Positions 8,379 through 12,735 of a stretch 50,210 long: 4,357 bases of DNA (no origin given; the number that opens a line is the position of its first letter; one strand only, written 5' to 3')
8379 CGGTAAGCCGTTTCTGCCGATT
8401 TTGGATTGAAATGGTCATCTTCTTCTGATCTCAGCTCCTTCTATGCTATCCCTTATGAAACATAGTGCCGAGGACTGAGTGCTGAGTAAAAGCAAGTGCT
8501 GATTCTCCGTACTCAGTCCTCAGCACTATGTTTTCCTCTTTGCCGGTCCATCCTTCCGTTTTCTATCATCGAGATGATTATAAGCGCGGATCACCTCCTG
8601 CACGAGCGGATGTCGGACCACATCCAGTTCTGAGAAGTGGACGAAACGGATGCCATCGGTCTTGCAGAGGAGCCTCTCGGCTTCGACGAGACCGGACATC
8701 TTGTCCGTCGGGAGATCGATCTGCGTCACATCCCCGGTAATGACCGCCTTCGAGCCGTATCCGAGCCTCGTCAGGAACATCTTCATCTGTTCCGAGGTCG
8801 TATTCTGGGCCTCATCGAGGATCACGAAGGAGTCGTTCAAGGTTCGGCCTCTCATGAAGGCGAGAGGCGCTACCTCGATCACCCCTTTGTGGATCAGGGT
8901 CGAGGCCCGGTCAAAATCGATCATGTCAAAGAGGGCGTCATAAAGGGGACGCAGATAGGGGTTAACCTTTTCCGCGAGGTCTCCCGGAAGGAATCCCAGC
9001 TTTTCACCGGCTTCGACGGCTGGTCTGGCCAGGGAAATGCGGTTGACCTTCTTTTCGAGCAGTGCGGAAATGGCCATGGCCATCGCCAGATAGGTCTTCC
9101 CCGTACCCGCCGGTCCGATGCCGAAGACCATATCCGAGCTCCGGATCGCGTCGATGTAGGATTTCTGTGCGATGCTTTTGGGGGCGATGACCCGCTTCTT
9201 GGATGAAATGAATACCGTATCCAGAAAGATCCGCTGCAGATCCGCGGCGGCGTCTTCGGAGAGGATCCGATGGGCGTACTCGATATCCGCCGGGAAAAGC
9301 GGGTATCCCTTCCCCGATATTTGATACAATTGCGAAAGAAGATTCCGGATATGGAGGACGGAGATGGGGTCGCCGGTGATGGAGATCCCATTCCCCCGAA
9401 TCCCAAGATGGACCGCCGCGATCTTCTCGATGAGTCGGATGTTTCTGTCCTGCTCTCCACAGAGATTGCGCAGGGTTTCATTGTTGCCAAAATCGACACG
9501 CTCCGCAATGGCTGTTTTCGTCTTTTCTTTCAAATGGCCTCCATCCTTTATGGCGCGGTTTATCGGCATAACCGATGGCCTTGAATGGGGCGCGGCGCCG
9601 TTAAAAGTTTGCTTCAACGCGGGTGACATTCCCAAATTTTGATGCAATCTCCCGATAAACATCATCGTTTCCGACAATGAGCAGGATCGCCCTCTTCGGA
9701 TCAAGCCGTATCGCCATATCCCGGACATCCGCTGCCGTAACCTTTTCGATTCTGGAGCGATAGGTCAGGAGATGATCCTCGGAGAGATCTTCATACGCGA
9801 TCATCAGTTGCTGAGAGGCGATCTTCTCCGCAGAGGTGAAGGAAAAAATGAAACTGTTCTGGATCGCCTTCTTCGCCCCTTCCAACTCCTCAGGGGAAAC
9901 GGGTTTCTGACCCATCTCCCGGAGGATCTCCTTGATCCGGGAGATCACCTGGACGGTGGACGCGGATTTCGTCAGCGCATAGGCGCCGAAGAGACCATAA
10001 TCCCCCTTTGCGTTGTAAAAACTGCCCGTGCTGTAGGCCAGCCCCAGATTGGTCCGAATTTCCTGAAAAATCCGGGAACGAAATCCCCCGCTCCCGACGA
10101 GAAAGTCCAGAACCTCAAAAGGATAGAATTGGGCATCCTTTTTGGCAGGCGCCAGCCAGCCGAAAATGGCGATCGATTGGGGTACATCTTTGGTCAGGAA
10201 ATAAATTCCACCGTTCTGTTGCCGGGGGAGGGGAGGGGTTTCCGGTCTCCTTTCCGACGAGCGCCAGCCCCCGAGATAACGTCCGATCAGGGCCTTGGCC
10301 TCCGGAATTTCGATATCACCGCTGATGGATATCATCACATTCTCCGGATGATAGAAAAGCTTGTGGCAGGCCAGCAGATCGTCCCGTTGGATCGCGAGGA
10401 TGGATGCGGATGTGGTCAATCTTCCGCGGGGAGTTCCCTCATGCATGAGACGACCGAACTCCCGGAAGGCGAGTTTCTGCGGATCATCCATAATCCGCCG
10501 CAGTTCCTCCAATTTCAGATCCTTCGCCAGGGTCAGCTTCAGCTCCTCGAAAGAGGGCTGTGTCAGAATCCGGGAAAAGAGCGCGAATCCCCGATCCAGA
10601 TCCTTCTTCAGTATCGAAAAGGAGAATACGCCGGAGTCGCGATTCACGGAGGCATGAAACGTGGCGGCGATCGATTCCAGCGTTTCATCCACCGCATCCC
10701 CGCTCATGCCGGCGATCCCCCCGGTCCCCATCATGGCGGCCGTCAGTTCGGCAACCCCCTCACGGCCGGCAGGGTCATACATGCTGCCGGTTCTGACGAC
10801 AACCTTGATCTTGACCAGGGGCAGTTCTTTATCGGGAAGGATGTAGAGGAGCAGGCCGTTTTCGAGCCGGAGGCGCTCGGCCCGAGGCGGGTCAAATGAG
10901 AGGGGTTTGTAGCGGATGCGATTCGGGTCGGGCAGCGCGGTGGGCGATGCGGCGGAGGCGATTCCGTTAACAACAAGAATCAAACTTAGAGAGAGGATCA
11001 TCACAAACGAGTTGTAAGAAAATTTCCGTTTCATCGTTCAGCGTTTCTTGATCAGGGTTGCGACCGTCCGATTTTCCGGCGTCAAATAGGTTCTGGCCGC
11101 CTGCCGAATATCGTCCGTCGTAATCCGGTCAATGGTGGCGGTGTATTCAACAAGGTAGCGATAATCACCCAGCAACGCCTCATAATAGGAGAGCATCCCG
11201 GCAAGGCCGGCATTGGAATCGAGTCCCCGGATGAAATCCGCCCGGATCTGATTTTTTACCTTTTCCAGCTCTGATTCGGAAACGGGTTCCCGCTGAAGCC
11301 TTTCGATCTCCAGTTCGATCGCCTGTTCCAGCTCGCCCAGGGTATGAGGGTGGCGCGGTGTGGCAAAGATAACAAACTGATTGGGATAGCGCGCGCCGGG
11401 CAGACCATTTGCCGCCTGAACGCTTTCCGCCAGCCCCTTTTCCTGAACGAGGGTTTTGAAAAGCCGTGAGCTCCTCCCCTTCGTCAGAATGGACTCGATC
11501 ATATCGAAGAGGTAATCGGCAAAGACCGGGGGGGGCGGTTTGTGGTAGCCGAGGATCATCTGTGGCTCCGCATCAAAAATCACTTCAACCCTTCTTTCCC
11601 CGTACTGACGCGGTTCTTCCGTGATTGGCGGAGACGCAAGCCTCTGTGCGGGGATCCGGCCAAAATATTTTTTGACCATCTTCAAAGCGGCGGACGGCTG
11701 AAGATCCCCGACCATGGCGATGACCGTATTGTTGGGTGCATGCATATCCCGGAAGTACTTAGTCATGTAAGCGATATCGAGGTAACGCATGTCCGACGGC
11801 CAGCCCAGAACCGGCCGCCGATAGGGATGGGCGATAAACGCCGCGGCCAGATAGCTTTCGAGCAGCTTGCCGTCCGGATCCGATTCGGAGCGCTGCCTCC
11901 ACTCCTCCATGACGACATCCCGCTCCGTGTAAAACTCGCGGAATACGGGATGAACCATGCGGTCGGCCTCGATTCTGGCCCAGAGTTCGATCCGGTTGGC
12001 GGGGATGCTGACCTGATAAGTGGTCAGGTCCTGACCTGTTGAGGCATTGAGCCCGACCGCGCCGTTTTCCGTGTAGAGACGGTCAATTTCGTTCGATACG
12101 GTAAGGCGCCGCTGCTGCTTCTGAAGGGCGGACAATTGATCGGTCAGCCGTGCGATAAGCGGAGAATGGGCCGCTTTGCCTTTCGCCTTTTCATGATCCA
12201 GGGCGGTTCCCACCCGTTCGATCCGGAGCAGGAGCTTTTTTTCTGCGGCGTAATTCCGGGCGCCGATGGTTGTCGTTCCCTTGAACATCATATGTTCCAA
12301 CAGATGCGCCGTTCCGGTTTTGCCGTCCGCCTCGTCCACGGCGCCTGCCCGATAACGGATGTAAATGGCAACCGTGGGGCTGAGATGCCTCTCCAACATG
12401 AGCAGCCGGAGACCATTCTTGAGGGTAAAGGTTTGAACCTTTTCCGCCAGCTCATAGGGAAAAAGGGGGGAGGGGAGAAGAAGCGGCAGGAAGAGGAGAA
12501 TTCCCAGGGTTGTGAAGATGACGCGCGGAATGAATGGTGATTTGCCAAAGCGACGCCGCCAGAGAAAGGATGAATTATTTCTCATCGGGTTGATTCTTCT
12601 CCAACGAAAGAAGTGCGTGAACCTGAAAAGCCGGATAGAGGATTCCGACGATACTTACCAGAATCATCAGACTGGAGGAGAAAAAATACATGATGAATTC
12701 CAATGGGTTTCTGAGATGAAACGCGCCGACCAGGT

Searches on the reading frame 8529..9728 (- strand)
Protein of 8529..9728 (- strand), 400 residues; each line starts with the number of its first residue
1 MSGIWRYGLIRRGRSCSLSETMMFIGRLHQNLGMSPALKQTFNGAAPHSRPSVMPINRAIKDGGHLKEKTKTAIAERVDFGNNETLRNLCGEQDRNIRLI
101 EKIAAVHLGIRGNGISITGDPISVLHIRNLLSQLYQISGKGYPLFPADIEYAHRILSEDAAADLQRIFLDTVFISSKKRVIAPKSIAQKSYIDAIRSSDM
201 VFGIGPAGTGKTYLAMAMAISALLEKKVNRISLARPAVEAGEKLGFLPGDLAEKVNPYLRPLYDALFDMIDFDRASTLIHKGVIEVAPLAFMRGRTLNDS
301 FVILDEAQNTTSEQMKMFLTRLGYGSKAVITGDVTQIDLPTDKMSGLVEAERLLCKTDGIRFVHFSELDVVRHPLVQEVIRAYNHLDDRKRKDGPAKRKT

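Call 85: search_protein_families(library=pfam, max_evalue=0.00001, proteins=[window:8529-9728:-])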
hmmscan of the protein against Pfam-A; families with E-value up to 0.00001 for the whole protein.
window:8529-9728:- (400 aa): 3 families
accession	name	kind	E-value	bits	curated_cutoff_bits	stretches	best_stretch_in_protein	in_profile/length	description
PF02562.22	PhoH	-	3.8e-93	311.1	27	1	181-384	2-205/205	PhoH-like protein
PF13604.12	AAA_30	-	2e-07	31.4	27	1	187-337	5-128/191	AAA domain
PF13245.12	AAA_19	-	1.5e-06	28.9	25.1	1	189-337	2-129/134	AAA domain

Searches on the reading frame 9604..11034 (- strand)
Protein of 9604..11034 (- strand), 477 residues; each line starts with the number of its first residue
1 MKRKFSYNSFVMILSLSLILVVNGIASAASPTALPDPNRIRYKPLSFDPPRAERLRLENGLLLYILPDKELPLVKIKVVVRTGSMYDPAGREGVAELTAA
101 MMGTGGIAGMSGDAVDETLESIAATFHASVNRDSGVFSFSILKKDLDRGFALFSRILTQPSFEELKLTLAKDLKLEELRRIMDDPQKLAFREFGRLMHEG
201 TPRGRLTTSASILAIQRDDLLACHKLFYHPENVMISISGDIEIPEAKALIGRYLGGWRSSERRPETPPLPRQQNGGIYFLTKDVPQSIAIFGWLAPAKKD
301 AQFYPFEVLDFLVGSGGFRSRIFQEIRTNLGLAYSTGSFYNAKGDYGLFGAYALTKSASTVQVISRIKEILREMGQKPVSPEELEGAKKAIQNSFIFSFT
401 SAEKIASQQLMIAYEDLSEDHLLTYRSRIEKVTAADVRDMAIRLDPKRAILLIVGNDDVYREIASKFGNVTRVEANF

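Call 85: search_protein_families(library=pfam, max_evalue=0.00001, proteins=[window:9604-11034:-])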
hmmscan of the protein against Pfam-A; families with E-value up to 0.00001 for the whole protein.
window:9604-11034:- (477 aa): 2 families
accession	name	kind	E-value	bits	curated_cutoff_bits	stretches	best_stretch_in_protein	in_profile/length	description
PF05193.26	Peptidase_M16_C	-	6.3e-38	130.9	23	1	215-390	2-180/181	Peptidase M16 inactive domain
PF00675.25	Peptidase_M16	-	2.4e-14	53.9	22.3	1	73-192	12-130/149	Insulinase (Peptidase family M16)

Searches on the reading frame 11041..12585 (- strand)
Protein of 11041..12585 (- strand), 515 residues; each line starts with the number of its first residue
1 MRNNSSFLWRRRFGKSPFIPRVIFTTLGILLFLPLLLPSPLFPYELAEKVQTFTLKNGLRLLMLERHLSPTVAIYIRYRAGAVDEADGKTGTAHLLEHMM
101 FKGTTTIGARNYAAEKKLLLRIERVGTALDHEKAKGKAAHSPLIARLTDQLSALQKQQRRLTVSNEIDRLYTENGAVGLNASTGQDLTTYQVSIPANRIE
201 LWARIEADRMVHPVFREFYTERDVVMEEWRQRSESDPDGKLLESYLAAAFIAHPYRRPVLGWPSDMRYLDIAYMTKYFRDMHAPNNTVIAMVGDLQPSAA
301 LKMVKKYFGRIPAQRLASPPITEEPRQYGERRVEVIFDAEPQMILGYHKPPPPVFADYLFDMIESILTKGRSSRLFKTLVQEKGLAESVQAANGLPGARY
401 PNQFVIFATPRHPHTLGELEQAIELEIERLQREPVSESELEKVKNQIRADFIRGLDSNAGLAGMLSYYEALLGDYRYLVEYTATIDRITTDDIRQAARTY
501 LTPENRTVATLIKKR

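Call 85: search_protein_families(library=pfam, max_evalue=0.00001, proteins=[window:11041-12585:-])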
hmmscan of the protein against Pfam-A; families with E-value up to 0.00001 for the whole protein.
window:11041-12585:- (515 aa): 2 families
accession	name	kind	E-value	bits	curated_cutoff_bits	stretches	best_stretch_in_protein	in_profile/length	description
PF05193.26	Peptidase_M16_C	-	1.2e-27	97.4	23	1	274-446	7-180/181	Peptidase M16 inactive domain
PF00675.25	Peptidase_M16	-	1.4e-15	57.9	22.3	1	68-115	9-56/149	Insulinase (Peptidase family M16)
